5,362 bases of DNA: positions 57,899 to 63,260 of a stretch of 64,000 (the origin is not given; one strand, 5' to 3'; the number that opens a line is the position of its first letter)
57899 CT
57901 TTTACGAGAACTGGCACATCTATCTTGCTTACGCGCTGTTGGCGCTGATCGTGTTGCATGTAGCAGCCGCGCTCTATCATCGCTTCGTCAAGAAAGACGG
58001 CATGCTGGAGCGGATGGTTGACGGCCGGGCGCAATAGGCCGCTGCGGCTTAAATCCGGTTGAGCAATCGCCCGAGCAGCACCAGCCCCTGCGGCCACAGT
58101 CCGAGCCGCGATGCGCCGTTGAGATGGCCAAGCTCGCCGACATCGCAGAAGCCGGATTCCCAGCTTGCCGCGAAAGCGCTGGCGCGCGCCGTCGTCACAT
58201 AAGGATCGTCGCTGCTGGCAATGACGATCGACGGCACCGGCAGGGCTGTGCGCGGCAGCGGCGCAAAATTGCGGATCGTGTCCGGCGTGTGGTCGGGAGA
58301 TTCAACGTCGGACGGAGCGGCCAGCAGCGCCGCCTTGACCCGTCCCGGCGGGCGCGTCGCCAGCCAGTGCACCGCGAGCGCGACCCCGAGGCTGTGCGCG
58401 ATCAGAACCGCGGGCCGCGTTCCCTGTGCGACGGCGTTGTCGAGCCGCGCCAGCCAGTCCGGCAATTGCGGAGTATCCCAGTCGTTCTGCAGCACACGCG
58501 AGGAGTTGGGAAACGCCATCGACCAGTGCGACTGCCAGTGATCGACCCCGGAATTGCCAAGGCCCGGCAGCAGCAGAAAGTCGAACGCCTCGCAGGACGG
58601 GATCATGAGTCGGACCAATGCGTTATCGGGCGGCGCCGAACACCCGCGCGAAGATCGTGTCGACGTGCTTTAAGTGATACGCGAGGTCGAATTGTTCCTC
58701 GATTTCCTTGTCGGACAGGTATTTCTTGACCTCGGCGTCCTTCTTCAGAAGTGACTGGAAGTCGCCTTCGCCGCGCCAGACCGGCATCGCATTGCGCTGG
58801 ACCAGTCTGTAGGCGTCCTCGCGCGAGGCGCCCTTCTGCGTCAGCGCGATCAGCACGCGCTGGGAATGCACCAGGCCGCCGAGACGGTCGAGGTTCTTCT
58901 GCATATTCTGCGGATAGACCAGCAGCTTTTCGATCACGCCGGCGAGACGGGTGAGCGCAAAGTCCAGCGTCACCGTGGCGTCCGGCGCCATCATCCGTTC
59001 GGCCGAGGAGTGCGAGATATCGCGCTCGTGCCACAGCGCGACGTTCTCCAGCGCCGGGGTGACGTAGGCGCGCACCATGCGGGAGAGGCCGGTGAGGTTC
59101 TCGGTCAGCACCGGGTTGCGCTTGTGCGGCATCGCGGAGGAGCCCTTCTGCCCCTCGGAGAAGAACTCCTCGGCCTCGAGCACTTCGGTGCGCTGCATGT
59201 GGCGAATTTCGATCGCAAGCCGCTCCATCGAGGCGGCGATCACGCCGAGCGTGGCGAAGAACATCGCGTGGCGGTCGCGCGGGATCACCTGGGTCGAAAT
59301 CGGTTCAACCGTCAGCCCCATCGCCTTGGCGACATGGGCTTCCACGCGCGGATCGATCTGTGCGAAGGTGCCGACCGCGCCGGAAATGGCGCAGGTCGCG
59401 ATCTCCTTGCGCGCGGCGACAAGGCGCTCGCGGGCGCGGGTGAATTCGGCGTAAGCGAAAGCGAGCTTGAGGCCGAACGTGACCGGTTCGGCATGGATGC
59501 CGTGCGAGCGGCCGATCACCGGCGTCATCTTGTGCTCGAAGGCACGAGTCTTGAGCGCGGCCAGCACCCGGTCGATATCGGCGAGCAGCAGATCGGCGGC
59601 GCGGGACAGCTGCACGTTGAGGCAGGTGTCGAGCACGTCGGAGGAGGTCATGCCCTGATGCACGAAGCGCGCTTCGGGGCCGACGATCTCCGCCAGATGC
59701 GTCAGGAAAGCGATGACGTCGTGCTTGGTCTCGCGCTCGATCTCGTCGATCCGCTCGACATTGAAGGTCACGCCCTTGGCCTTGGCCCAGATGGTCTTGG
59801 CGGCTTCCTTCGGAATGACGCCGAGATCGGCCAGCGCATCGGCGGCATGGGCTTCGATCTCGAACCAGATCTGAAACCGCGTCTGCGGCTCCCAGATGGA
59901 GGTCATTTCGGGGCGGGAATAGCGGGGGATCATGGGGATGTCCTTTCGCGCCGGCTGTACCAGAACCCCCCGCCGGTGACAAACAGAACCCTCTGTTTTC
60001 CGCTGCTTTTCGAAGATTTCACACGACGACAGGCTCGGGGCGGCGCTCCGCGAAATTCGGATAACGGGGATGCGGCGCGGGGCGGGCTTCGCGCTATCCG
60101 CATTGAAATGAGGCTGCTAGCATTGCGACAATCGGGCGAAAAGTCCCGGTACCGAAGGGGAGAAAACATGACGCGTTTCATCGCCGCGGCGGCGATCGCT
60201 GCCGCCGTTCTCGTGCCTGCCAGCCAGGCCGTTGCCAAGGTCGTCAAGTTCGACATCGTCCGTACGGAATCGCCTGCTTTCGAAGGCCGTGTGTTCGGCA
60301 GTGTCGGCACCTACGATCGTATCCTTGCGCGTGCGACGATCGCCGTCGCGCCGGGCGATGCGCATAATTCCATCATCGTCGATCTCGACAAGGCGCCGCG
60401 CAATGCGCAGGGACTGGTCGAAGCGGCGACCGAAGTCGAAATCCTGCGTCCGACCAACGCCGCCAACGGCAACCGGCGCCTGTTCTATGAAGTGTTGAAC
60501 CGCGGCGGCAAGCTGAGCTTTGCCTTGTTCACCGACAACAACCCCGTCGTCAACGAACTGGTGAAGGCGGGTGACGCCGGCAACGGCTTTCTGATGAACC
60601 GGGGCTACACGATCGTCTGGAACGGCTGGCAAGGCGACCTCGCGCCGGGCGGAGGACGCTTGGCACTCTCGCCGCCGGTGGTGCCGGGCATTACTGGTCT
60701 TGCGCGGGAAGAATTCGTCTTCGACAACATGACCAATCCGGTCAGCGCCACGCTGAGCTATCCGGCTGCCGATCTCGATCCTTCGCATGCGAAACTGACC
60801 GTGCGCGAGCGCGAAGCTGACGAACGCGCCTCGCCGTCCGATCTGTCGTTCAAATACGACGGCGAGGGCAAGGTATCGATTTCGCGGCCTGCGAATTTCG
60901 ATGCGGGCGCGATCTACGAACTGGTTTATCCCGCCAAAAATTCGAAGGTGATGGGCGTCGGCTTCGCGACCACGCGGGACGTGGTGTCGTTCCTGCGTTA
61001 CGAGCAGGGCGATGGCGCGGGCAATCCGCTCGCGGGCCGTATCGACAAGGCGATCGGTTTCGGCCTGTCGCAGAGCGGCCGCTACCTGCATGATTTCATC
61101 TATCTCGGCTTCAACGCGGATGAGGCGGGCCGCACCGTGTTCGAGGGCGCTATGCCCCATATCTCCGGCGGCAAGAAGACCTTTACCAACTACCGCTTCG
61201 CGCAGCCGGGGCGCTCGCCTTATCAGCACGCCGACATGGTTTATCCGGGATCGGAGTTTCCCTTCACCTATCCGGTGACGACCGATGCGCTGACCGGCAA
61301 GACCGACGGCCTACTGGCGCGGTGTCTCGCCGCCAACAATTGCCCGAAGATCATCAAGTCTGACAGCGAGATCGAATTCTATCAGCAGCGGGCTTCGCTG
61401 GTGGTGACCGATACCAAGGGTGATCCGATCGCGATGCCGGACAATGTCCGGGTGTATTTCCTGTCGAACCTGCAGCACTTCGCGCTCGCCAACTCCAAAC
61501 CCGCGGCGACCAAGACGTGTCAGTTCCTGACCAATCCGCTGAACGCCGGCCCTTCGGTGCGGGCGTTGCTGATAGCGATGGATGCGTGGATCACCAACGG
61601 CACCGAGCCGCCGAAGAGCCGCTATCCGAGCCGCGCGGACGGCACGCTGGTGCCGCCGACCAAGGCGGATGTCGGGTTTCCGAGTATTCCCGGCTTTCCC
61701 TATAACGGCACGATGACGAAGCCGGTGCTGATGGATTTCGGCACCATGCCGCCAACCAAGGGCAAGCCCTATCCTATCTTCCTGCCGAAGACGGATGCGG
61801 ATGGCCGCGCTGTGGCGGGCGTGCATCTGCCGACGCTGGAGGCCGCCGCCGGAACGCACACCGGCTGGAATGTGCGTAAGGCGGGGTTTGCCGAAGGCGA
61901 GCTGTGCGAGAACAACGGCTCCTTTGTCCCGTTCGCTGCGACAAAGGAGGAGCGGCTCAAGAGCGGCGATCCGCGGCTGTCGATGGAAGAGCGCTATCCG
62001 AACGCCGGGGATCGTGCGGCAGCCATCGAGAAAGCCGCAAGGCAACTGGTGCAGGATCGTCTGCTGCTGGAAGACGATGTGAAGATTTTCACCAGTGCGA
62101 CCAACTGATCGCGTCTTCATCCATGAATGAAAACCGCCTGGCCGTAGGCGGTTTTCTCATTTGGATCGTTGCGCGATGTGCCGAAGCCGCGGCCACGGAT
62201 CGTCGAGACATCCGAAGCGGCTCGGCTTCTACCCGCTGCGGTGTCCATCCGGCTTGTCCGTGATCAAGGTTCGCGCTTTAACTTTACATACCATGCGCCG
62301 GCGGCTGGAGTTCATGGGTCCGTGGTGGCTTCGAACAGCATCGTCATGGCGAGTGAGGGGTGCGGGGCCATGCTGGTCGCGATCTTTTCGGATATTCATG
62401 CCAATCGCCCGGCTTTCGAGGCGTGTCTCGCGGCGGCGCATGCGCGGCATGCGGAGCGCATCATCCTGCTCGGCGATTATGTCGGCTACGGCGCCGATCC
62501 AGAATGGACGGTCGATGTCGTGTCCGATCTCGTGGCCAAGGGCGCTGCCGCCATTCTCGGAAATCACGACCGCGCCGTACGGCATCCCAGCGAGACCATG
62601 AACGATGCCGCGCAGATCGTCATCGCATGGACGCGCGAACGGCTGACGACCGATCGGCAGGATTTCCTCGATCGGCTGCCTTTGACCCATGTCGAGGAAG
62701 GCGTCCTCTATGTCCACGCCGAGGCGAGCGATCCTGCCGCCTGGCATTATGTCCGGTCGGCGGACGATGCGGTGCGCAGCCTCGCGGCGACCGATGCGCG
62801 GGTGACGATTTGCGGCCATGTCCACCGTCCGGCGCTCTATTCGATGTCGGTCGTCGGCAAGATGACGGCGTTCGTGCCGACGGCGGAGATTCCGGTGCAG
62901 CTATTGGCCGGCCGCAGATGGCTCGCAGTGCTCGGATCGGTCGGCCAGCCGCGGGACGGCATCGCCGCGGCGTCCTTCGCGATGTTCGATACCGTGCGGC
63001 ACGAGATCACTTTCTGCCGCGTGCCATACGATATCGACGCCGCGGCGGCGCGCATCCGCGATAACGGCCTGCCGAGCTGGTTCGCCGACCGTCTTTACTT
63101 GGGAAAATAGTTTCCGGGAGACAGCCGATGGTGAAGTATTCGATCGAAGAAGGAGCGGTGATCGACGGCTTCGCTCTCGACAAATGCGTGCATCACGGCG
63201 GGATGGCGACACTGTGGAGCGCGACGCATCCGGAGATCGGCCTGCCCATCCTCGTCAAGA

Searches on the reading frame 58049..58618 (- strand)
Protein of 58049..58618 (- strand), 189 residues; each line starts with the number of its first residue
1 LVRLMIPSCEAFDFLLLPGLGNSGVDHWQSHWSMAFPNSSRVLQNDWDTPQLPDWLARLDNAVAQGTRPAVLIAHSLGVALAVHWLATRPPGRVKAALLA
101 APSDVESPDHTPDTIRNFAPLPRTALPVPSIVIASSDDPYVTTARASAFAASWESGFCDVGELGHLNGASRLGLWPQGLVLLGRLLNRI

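Call 69: search_protein_families(library=pfam, proteins=[window:58049-58618:-], max_evalue=0.0001)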
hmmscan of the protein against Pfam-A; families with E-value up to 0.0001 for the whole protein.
window:58049-58618:- (189 aa): 3 families
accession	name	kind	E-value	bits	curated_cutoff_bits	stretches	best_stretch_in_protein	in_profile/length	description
PF06821.19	Ser_hydrolase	-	4.3e-56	190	22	1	15-183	2-171/172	Serine hydrolase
PF12697.13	Abhydrolase_6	-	8.9e-06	27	26.3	1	17-179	35-166/217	Alpha/beta hydrolase family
PF12146.15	Hydrolase_4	-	6.3e-05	22.8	27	0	65-103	73-110/239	Serine aminopeptidase, S33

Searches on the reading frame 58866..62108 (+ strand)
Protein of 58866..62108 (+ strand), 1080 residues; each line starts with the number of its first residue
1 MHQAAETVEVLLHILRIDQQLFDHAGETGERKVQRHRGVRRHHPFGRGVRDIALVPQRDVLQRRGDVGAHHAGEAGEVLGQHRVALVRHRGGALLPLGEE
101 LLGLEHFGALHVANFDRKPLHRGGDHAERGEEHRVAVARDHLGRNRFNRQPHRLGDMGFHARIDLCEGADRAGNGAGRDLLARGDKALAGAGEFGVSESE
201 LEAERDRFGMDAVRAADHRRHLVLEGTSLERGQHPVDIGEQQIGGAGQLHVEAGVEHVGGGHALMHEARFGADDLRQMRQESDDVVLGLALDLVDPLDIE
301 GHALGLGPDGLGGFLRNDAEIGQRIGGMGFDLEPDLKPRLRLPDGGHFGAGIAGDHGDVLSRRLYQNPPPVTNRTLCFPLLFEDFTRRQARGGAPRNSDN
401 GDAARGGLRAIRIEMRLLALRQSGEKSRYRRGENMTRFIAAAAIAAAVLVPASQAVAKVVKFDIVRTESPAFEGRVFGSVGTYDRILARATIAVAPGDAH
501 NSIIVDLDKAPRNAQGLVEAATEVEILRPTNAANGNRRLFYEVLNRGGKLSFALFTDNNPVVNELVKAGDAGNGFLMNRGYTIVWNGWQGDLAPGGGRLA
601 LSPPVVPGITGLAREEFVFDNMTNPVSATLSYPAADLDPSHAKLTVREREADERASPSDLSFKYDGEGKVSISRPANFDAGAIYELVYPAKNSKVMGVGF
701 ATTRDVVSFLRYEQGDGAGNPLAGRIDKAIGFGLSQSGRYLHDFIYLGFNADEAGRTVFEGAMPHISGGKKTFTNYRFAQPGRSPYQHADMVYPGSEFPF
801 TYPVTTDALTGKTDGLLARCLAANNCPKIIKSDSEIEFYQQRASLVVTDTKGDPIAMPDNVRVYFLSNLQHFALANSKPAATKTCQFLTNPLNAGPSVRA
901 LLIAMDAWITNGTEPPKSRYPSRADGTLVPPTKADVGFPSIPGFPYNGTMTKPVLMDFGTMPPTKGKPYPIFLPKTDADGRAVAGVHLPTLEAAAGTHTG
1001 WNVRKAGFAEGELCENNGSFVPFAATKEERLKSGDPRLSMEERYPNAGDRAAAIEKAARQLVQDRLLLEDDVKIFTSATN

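Call 35: search_protein_families(library=pfam, proteins=[window:58866-62108:+], max_evalue=0.00001)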
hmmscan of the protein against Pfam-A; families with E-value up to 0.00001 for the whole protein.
window:58866-62108:+ (1080 aa): 1 family
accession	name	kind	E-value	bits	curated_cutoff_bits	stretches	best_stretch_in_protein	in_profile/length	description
PF20091.5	Abhydrolase_10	-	1.3e-37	130.3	23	1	669-1073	120-425/429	Alpha/beta hydrolase domain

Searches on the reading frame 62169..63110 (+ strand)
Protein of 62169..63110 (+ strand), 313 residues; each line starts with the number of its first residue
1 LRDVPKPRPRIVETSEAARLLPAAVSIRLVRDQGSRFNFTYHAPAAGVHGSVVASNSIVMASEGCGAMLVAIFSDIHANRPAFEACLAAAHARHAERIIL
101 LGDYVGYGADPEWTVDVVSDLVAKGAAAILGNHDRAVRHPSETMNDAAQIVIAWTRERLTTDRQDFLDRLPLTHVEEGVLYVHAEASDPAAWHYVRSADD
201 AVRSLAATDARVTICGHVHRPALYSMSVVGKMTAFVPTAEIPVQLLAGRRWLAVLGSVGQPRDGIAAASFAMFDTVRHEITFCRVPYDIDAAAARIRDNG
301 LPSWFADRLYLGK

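Call 35: search_protein_families(library=pfam, proteins=[window:62169-63110:+], max_evalue=0.00001)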
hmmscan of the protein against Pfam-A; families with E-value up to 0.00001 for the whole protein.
window:62169-63110:+ (313 aa): 2 families
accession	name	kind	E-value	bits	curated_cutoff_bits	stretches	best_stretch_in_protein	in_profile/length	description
PF12850.12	Metallophos_2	-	1.9e-16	60.9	27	1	68-275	1-151/154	Calcineurin-like phosphoesterase superfamily domain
PF00149.33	Metallophos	-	1.2e-11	45.9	21.5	1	68-220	1-190/191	Calcineurin-like phosphoesterase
